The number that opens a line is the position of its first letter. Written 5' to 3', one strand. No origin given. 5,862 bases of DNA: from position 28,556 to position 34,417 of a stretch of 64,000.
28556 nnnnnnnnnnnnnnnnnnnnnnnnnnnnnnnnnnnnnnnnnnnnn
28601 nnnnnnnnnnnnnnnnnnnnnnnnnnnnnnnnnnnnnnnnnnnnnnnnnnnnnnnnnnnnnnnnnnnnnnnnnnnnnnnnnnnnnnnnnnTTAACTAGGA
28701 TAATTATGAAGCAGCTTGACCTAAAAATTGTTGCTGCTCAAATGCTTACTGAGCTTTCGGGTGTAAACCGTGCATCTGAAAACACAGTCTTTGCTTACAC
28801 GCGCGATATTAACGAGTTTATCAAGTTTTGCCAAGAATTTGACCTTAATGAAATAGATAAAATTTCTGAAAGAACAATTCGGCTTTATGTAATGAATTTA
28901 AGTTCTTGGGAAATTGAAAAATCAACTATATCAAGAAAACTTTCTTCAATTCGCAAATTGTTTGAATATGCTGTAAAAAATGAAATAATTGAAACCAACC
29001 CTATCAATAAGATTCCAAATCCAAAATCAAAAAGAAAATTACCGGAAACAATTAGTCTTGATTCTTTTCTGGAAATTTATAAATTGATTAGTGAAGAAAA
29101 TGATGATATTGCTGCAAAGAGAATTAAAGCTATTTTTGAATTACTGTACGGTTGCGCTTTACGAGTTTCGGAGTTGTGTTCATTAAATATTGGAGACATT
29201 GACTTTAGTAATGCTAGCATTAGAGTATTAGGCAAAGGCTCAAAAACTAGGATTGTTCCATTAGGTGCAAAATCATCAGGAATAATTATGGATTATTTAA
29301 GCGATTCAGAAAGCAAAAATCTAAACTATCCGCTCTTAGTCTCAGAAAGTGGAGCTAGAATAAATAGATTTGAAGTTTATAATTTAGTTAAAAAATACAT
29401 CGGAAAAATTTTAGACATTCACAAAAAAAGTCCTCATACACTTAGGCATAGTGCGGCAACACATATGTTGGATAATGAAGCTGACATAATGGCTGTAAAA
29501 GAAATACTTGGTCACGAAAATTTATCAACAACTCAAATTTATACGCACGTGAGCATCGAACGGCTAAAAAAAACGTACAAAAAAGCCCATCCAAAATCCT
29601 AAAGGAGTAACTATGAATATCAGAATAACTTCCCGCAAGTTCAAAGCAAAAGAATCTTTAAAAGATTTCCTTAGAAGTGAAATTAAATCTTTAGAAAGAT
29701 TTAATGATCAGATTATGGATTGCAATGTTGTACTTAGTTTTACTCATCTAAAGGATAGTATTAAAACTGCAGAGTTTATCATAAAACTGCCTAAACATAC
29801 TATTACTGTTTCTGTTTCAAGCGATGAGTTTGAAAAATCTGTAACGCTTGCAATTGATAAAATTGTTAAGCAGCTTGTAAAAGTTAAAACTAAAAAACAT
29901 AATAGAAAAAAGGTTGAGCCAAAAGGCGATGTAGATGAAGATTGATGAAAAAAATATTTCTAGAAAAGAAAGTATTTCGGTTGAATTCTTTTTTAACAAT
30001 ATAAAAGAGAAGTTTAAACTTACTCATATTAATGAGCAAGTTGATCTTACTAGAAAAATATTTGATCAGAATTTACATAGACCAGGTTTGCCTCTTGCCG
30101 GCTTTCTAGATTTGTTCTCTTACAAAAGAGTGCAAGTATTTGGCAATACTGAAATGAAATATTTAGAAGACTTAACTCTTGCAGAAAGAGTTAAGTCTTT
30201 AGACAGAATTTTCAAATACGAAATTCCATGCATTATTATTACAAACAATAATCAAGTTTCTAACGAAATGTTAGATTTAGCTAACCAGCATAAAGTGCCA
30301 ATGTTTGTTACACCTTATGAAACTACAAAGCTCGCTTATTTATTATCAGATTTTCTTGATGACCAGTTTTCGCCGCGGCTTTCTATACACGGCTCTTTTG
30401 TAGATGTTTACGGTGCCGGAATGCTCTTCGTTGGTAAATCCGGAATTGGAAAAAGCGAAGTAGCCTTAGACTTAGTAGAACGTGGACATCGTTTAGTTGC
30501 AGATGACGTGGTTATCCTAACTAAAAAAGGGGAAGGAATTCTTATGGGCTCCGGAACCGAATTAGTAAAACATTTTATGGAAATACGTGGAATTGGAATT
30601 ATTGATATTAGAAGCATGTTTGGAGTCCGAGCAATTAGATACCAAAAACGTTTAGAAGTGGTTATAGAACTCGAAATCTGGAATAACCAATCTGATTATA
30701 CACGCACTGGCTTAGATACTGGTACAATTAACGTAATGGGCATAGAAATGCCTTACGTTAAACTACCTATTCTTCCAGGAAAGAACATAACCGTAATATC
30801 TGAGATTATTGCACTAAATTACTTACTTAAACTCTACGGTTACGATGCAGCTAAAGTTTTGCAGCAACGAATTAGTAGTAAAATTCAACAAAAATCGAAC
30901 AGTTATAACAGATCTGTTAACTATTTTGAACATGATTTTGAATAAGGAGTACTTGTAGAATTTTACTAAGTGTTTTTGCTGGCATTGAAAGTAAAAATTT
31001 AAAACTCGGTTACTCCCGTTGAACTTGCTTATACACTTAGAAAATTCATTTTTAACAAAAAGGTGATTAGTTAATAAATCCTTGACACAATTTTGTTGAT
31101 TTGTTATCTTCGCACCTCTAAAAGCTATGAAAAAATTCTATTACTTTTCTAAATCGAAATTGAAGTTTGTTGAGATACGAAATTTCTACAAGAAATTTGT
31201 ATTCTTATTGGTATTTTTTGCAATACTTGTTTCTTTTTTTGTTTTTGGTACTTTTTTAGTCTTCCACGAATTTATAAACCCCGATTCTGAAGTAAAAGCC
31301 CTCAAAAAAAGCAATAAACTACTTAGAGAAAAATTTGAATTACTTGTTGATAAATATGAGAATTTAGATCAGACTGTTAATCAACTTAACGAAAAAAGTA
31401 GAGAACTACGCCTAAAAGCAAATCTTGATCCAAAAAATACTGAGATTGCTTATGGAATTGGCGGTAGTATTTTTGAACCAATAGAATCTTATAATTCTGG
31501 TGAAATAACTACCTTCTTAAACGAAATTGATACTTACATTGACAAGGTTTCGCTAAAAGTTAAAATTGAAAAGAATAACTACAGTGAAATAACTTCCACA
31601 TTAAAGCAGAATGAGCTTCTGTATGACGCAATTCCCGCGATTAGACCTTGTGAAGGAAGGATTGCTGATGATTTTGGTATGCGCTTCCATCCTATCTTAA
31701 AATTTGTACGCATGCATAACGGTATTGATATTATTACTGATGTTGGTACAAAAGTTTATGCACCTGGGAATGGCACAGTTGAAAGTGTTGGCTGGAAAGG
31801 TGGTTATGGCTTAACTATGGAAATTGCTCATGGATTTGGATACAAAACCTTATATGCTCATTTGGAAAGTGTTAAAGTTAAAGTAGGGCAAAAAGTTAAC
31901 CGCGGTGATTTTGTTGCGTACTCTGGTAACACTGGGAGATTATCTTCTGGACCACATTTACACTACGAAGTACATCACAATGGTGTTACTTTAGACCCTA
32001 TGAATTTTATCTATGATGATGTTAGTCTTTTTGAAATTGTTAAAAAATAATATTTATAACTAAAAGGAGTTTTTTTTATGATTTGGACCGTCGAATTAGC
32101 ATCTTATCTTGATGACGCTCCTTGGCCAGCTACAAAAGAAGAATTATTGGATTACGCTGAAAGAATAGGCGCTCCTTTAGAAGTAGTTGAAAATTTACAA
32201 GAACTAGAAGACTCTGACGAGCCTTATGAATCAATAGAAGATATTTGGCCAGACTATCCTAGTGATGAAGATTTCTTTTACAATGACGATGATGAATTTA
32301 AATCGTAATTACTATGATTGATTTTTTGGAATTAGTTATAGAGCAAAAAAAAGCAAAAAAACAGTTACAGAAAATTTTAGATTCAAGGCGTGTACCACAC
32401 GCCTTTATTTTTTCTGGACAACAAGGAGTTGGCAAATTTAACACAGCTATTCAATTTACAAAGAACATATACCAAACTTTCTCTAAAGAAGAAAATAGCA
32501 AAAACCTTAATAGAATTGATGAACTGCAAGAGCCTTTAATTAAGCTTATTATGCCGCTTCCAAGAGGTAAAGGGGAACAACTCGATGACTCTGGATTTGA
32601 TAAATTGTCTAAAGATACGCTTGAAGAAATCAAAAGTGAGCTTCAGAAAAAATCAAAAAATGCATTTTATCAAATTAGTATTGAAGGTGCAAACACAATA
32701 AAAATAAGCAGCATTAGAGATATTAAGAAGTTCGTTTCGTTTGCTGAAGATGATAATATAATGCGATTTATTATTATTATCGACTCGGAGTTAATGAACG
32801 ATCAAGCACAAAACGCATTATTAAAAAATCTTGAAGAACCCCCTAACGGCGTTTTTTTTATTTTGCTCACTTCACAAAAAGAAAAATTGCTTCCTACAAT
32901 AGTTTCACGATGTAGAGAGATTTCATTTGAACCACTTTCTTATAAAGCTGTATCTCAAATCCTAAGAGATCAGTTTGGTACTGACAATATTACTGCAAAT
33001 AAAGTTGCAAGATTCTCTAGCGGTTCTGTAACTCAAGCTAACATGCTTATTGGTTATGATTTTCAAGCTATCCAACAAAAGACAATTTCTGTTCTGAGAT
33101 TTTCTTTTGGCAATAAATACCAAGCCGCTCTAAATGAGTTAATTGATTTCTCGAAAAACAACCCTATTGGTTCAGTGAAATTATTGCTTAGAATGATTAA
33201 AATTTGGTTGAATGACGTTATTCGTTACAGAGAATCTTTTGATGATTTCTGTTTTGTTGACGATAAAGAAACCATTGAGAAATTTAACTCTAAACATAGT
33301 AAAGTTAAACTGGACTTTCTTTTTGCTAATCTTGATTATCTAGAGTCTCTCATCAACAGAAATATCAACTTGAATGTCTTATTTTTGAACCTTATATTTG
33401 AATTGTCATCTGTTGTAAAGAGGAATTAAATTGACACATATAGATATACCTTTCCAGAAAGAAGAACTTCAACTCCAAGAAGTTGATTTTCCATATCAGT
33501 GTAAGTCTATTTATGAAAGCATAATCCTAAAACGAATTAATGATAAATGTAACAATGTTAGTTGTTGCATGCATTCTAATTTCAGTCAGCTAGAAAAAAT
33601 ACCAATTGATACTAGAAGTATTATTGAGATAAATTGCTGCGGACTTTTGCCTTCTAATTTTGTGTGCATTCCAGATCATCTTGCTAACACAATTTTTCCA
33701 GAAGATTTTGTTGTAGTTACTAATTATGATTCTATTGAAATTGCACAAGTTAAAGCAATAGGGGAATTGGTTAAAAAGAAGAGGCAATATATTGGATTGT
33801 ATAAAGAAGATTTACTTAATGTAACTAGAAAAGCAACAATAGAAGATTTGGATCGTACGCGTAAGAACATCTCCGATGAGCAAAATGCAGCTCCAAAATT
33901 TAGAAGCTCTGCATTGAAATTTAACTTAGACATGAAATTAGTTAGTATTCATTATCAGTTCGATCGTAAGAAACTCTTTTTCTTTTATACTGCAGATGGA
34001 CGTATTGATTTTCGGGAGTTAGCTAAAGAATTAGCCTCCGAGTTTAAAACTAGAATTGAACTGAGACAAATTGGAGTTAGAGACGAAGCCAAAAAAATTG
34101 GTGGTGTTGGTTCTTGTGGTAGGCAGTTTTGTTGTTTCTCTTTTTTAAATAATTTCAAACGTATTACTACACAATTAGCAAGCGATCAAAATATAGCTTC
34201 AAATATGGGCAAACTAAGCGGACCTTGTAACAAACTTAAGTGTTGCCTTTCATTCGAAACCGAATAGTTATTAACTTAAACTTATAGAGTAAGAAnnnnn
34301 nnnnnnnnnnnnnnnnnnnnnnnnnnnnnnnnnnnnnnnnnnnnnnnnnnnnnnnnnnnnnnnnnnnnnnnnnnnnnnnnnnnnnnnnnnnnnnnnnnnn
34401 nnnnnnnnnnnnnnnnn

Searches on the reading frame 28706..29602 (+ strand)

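Call 59: search_protein_families(library=pfam, max_evalue=0.000001, proteins=[window:28706-29602:+])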
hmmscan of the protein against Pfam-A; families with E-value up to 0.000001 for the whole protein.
window:28706-29602:+ (298 aa): 4 families
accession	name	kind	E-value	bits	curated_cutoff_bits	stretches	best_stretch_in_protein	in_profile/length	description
PF00589.27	Phage_integrase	-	4.4e-39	134.4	27.1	1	123-283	7-169/172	Phage integrase family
PF02899.23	Phage_int_SAM_1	-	6.3e-15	55.7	22.3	1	16-91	7-81/83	Phage integrase, N-terminal SAM-like domain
PF13495.12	Phage_int_SAM_4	-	3.3e-08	34.3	27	1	20-94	11-83/85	Phage integrase, N-terminal SAM-like domain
PF13102.12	Phage_int_SAM_5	-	1.6e-07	32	22.3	1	23-101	17-96/98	Phage integrase SAM-like domain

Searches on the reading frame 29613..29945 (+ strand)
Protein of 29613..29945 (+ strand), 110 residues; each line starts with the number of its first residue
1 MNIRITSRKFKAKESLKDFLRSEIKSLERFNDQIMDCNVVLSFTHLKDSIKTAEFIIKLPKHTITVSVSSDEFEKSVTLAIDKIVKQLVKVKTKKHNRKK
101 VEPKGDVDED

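Call 59: search_protein_families(library=pfam, max_evalue=0.000001, proteins=[window:29613-29945:+])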
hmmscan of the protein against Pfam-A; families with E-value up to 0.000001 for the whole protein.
window:29613-29945:+ (110 aa): 1 family
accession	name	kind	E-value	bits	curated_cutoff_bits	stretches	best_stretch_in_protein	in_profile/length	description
PF02482.25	Ribosomal_S30AE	-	1.7e-15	57.9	23.7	1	3-95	1-87/88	Sigma 54 modulation protein / S30EA ribosomal protein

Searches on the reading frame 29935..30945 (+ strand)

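Call 59: search_protein_families(library=pfam, max_evalue=0.000001, proteins=[window:29935-30945:+])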
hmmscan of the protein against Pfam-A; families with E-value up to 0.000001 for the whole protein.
window:29935-30945:+ (336 aa): 2 families
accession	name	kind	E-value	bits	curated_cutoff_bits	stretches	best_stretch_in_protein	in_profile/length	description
PF07475.17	Hpr_kinase_C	-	1.9e-61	207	33.3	1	144-312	2-170/171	HPr Serine kinase C-terminal domain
PF02603.21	Hpr_kinase_N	-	1e-35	122.9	24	1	22-141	5-125/125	HPr Serine kinase N terminus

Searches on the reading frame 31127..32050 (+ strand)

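Call 59: search_protein_families(library=pfam, max_evalue=0.000001, proteins=[window:31127-32050:+])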
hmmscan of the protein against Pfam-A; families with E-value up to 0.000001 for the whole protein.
window:31127-32050:+ (307 aa): 1 family
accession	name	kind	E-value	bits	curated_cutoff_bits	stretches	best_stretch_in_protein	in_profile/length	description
PF01551.29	Peptidase_M23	-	1.7e-32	111.9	28.7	1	195-291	1-96/96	Peptidase family M23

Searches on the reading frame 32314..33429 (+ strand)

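Call 59: search_protein_families(library=pfam, max_evalue=0.000001, proteins=[window:32314-33429:+])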
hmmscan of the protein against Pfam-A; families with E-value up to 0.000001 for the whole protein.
window:32314-33429:+ (371 aa): 1 family
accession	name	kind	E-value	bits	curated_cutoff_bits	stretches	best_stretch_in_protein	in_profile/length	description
PF13177.12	DNA_pol3_delta2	-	3.1e-36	125.2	27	1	11-208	2-160/161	DNA polymerase III, delta subunit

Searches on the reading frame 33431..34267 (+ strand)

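Call 59: search_protein_families(library=pfam, max_evalue=0.000001, proteins=[window:33431-34267:+])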
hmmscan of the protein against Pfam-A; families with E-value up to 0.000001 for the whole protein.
window:33431-34267:+ (278 aa): 1 family
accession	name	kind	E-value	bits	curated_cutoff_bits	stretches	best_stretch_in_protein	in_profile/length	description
PF04468.17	PSP1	-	5.2e-30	104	27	1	130-214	2-86/86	PSP1 C-terminal conserved region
